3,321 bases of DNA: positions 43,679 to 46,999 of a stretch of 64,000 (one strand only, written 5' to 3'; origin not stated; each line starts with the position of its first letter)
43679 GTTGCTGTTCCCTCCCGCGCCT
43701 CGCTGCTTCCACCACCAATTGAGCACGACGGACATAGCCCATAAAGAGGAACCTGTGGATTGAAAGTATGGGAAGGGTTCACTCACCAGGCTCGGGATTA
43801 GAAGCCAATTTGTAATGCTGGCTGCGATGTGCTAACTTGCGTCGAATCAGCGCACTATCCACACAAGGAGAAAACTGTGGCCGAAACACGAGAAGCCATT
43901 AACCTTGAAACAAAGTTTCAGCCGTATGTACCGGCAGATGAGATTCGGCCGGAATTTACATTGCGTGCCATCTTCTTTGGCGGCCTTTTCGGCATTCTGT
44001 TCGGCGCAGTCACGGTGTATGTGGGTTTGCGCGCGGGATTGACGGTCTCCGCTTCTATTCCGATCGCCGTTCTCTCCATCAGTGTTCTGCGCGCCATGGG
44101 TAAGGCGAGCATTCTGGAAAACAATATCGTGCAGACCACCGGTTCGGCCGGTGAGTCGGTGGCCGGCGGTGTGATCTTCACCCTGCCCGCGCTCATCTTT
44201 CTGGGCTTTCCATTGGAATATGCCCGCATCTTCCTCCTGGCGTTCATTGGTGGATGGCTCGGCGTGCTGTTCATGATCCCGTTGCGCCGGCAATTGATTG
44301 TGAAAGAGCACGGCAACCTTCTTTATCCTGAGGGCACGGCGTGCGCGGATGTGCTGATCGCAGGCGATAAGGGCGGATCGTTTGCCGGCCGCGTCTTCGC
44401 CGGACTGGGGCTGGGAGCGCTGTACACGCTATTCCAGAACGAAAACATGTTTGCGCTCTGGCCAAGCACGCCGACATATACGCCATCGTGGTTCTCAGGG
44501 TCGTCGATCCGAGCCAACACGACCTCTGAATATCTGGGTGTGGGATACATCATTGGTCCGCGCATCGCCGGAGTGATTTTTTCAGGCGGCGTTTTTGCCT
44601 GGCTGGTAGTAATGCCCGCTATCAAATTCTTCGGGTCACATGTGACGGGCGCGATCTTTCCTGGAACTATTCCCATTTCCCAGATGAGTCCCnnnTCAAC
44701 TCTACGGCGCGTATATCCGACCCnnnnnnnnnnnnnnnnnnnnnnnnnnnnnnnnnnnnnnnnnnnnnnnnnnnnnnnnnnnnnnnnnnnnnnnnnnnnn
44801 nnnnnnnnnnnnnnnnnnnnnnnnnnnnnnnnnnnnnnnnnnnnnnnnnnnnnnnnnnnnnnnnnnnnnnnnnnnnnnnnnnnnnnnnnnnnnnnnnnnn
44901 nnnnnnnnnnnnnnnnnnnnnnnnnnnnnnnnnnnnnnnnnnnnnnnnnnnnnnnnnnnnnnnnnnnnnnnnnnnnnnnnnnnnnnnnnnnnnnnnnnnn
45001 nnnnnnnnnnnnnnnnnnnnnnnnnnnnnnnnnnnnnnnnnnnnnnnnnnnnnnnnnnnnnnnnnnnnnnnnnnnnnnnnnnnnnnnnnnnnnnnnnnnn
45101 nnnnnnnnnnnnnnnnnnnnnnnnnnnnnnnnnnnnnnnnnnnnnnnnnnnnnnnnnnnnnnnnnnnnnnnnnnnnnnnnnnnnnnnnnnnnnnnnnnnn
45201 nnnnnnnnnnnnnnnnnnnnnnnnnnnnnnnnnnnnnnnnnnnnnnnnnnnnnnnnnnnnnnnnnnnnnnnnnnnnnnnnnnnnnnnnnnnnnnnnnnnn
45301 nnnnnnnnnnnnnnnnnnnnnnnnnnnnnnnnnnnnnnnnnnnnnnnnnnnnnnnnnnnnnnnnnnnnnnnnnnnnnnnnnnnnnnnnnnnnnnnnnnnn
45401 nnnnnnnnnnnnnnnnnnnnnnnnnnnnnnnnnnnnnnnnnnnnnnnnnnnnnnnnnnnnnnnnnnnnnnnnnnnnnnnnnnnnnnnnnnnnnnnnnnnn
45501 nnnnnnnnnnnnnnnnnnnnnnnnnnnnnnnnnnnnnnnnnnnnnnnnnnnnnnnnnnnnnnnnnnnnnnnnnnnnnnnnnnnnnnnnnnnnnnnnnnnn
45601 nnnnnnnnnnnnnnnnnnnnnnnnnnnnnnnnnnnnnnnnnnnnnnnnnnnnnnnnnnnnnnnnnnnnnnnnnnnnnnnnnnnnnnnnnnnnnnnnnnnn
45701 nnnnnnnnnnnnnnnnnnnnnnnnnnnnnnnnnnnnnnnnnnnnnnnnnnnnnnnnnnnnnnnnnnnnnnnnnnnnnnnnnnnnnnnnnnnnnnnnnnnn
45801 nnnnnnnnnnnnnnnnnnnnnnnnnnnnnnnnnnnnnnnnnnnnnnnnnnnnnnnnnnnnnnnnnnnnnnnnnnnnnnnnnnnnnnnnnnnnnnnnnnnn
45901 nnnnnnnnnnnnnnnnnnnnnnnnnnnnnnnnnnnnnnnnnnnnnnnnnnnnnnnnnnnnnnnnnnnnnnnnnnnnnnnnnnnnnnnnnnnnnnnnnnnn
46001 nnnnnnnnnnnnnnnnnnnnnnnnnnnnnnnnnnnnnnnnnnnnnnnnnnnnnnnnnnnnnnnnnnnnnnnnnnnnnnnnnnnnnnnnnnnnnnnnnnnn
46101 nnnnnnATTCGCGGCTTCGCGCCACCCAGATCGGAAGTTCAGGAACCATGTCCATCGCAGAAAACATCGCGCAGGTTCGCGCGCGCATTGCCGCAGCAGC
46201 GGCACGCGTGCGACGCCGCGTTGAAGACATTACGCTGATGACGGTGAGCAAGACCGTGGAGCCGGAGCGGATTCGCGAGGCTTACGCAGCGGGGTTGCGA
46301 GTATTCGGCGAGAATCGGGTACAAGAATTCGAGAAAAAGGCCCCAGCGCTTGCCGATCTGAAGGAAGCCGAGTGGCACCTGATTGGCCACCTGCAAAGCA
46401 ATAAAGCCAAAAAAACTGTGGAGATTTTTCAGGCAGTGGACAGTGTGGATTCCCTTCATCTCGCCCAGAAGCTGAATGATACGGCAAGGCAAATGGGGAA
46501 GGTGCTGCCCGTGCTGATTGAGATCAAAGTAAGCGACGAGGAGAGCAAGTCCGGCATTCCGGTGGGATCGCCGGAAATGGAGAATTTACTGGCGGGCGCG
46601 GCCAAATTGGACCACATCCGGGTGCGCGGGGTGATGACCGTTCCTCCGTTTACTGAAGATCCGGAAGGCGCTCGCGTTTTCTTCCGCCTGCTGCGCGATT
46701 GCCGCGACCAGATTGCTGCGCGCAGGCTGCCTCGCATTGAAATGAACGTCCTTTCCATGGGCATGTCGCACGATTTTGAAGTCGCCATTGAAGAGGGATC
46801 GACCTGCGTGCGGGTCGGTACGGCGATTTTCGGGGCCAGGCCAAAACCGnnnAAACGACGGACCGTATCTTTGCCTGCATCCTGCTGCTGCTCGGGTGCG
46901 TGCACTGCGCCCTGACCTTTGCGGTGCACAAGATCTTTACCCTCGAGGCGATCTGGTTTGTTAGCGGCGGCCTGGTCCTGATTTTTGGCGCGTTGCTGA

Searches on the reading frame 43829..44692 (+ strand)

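Call 23: search_protein_families(library=pfam, proteins=[window:43829-44692:+], max_evalue=0.001)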
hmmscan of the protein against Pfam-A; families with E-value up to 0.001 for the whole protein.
window:43829-44692:+ (288 aa): 1 family
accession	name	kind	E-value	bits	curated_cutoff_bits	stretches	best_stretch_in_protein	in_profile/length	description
PF03169.20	OPT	-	1.3e-40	140.2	25.8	1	42-278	1-265/623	OPT oligopeptide transporter protein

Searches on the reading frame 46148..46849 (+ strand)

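Call 23: search_protein_families(library=pfam, proteins=[window:46148-46849:+], max_evalue=0.001)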
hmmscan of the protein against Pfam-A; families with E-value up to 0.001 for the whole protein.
window:46148-46849:+ (234 aa): 1 family
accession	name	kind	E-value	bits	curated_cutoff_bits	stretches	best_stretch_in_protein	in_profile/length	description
PF01168.26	Ala_racemase_N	-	3.6e-21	76.3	24.1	1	12-232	4-220/220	Alanine racemase, N-terminal domain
